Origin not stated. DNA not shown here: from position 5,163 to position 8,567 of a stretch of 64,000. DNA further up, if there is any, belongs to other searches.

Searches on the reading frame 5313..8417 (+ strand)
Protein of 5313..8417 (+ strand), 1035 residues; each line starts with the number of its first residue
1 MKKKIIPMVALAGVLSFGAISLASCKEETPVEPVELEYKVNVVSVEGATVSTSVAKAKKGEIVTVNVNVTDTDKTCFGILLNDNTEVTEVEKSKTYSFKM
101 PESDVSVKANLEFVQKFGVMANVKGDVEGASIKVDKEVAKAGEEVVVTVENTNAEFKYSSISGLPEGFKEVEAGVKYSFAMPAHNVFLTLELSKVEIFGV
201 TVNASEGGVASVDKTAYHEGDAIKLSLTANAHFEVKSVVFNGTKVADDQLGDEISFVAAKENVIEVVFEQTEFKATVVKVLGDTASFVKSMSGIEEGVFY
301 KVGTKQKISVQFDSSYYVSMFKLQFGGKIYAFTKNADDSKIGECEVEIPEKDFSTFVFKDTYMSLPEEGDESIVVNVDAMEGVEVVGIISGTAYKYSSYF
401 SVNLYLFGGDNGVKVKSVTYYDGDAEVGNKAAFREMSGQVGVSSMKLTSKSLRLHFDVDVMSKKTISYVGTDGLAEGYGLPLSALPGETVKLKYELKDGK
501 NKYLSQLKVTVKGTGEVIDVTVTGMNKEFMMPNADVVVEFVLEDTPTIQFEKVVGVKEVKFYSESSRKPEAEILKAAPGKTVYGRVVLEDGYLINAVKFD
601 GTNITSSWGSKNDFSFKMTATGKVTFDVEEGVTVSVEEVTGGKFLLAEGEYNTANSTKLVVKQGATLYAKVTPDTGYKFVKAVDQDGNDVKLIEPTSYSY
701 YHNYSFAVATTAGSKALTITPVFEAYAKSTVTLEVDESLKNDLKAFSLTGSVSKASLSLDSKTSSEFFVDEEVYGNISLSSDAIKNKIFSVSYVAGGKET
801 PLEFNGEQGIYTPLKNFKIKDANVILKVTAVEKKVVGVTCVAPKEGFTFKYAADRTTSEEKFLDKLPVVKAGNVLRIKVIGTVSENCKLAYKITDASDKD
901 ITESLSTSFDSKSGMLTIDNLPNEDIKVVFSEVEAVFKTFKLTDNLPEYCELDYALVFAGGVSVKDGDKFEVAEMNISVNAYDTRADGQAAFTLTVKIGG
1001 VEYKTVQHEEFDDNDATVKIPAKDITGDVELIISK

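Call 58: search_protein_families(library=pfam, proteins=[window:5313-8417:+], max_evalue=0.001)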
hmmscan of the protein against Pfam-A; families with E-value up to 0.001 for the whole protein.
window:5313-8417:+ (1035 aa): 1 family
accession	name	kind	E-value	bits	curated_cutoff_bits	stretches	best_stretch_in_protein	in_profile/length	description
PF18998.6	Flg_new_2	-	2.7e-08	34.1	23.6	0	38-110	1-68/73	Divergent InlB B-repeat domain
